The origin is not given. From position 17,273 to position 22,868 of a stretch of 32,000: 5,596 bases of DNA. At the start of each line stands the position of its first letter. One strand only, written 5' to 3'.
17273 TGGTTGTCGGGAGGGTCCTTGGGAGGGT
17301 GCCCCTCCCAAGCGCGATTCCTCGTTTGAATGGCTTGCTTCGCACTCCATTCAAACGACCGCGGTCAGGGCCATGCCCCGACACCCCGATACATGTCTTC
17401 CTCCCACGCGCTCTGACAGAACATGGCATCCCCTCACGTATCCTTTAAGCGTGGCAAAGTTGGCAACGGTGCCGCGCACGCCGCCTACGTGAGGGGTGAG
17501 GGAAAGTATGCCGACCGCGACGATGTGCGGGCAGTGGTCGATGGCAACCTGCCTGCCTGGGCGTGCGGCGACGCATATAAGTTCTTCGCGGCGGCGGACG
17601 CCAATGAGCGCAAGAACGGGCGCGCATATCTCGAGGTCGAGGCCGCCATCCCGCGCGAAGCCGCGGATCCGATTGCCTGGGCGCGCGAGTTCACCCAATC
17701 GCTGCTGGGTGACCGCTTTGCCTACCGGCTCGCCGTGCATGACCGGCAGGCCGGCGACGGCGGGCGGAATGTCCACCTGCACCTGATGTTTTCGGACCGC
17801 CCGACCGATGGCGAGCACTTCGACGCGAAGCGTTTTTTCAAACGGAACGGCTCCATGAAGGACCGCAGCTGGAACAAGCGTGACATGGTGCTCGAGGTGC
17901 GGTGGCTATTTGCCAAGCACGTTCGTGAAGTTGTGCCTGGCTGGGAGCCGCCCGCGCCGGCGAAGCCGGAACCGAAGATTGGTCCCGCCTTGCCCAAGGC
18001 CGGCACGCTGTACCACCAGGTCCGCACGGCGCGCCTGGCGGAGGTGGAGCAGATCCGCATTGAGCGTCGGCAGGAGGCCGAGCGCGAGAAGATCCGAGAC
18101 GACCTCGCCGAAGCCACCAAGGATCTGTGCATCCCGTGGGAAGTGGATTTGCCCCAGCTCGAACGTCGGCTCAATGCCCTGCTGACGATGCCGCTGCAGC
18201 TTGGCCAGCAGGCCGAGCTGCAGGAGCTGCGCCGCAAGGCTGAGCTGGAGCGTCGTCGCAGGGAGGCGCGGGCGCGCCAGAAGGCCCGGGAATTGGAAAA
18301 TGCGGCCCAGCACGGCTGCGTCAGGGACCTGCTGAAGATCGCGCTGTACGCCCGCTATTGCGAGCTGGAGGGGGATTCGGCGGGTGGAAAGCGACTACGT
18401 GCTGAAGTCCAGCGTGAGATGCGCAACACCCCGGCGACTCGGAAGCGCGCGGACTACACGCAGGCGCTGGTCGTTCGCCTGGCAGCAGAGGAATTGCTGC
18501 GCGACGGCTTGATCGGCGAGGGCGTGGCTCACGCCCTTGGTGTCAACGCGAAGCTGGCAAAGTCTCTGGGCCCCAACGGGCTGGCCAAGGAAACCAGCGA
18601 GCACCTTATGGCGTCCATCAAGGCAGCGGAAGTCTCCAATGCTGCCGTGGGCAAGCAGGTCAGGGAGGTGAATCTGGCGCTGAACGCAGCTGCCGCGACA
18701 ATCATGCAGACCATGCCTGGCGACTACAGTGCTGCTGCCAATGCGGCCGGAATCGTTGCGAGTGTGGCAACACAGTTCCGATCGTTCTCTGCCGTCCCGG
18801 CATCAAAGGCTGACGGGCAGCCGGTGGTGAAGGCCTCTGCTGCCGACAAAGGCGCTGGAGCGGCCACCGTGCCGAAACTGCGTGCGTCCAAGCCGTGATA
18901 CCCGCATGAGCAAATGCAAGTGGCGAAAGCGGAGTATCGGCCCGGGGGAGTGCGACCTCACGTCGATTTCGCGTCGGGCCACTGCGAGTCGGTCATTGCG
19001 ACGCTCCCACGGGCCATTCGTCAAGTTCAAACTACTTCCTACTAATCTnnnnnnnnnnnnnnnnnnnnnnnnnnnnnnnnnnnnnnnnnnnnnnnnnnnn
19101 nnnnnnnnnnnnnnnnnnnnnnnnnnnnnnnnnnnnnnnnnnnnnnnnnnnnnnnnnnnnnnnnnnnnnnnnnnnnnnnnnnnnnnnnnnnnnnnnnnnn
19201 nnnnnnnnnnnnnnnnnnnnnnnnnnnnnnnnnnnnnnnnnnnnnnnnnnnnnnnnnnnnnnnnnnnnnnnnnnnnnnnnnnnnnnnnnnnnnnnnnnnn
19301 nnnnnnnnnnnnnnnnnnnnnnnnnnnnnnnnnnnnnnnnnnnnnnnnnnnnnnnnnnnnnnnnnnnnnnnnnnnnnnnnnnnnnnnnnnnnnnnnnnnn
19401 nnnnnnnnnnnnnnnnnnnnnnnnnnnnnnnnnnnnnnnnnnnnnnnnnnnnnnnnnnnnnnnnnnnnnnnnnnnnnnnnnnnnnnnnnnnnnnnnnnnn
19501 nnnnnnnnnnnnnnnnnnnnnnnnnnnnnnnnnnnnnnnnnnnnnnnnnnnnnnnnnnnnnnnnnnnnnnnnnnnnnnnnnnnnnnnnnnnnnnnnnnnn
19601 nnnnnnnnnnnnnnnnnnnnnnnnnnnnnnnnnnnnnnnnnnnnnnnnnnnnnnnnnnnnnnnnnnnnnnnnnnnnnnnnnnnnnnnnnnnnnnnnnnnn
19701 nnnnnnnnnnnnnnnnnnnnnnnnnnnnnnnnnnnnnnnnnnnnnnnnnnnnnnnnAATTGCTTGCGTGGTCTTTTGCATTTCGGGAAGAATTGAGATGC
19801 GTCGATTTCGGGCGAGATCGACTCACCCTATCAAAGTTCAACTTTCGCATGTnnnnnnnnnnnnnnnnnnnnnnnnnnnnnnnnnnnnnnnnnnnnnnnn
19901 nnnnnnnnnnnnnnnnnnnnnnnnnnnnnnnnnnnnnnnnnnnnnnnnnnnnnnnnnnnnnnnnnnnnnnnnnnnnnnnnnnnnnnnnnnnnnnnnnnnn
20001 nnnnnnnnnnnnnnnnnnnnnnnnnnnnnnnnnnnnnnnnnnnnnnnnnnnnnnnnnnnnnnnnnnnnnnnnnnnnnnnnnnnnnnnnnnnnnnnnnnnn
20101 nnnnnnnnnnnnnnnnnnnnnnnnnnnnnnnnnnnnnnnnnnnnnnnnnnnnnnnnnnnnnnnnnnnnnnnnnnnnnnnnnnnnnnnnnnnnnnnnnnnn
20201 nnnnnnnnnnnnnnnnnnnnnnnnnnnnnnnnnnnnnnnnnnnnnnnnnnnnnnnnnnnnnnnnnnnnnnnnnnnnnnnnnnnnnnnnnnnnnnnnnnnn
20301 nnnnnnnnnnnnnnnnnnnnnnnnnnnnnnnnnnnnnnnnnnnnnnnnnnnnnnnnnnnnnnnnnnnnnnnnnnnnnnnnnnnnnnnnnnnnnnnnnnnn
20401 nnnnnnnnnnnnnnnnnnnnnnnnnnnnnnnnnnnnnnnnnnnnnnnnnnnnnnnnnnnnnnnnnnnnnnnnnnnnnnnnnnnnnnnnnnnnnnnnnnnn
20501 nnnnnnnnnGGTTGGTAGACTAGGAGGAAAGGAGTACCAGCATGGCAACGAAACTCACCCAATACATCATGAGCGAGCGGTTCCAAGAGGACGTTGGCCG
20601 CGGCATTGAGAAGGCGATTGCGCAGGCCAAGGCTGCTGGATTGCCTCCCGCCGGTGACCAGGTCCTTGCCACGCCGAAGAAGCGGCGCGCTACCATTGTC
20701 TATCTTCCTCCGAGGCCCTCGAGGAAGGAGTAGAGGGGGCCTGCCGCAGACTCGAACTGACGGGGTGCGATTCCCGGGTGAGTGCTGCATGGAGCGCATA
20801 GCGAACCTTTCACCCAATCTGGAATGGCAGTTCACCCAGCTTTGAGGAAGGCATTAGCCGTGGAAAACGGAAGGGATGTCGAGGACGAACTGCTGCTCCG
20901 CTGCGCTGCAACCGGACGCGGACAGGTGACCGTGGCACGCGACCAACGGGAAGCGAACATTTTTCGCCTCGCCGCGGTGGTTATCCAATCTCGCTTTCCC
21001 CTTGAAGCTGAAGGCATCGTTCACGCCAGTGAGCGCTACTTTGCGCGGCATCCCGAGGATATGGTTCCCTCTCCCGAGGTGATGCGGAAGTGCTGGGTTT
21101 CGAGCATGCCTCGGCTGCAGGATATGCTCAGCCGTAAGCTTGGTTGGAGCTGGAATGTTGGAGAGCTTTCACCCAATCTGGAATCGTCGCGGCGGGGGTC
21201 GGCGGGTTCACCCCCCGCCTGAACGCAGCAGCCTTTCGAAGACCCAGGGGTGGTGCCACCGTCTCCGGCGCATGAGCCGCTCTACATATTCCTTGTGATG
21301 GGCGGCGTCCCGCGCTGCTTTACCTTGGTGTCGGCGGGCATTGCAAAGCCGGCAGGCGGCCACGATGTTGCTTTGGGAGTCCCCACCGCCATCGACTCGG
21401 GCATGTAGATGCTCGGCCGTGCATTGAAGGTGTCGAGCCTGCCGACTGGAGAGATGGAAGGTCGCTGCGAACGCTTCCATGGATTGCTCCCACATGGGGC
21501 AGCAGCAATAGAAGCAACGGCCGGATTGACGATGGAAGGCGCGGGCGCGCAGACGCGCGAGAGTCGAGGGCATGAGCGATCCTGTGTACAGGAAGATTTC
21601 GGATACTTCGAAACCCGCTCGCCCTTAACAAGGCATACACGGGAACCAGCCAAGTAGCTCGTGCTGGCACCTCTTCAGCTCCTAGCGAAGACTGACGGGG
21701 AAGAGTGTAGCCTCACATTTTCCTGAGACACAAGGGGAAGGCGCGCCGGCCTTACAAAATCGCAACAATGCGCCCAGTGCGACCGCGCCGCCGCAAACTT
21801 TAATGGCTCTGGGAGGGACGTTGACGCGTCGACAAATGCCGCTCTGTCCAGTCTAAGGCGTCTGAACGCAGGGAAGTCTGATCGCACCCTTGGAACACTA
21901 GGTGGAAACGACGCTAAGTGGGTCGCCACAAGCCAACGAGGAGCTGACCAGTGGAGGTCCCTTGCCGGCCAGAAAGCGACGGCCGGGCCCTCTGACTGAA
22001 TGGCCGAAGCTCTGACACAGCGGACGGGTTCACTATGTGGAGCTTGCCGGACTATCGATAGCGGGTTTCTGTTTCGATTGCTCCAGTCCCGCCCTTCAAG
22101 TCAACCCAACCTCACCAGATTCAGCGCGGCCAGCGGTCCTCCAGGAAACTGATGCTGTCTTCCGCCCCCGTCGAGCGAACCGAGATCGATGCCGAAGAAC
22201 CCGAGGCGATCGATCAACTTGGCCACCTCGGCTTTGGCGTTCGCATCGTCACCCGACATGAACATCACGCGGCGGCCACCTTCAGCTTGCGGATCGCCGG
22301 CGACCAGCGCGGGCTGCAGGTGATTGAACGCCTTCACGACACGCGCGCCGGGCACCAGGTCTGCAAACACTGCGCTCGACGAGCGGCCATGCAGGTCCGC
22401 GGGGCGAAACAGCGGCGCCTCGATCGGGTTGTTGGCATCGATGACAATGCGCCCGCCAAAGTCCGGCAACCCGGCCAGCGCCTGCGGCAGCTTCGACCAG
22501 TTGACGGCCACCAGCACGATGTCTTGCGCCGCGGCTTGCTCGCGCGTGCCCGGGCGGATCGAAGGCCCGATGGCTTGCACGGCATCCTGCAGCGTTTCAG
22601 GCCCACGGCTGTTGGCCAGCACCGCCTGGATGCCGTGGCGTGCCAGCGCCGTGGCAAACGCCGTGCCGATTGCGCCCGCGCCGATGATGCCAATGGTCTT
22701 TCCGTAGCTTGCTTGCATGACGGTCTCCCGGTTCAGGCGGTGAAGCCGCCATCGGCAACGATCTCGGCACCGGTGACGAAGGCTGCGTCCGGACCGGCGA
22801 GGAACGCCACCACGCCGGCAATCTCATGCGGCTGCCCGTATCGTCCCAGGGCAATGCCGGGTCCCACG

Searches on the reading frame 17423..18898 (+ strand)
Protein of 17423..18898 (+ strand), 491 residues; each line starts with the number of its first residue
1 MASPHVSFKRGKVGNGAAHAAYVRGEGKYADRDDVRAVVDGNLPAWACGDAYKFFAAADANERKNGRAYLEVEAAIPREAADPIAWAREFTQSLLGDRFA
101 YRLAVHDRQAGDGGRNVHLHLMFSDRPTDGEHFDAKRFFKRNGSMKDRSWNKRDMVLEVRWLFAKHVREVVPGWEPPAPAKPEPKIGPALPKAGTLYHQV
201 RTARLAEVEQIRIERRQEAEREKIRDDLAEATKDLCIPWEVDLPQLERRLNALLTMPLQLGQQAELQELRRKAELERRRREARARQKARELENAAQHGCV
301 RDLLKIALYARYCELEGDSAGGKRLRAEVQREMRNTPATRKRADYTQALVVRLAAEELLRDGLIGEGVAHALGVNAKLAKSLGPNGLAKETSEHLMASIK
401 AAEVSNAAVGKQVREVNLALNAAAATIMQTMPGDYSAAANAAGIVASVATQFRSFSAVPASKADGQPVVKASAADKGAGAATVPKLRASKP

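Call 15: search_protein_families(library=pfam, proteins=[window:17423-18898:+], max_evalue=0.01)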
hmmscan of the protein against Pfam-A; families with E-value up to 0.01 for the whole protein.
window:17423-18898:+ (491 aa): 1 family
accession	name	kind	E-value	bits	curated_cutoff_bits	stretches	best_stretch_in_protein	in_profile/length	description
PF03389.21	MobA_MobL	-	3.6e-08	33.9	26.7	1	41-166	41-182/224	MobA/MobL family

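Call 16: search_protein_families(library=padloc, proteins=[window:17423-18898:+], max_evalue=0.01)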
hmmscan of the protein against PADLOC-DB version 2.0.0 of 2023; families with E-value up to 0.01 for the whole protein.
window:17423-18898:+ (491 aa): 1 family
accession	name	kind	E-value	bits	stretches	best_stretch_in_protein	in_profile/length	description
PDLC02877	DpdH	-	2.4e-26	90.7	1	1-155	1-159/308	DpdH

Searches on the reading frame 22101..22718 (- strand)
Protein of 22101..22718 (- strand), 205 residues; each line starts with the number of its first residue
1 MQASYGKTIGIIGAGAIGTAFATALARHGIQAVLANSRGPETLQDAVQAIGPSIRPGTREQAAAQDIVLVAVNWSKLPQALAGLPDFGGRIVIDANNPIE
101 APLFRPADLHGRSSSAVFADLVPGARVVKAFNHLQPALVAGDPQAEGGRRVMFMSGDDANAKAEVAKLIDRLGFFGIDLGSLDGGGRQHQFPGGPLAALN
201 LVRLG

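Call 51: search_protein_families(library=pfam, proteins=[window:22101-22718:-], max_evalue=0.001)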
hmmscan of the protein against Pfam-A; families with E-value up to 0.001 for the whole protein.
window:22101-22718:- (205 aa): 6 families
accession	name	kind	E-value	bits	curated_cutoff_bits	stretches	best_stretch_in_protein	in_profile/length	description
PF03807.23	F420_oxidored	-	6.8e-20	71.9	21.6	1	8-98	1-94/94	NADP oxidoreductase coenzyme F420-dependent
PF10727.15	Rossmann-like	-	1.3e-06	28.6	23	1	8-86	16-94/131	Rossmann-like domain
PF02826.25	2-Hacid_dh_C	-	9.6e-06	25.5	25.1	1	4-72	34-99/178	D-isomer specific 2-hydroxyacid dehydrogenase, NAD binding domain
PF02558.23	ApbA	-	0.00018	21.6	22.2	1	9-51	1-40/150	Ketopantoate reductase PanE/ApbA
PF02737.24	3HCDH_N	-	0.00046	20.6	22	1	8-57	1-49/180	3-hydroxyacyl-CoA dehydrogenase, NAD binding domain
PF03446.21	NAD_binding_2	-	0.00047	20.6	21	0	8-74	1-65/161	NAD binding domain of 6-phosphogluconate dehydrogenase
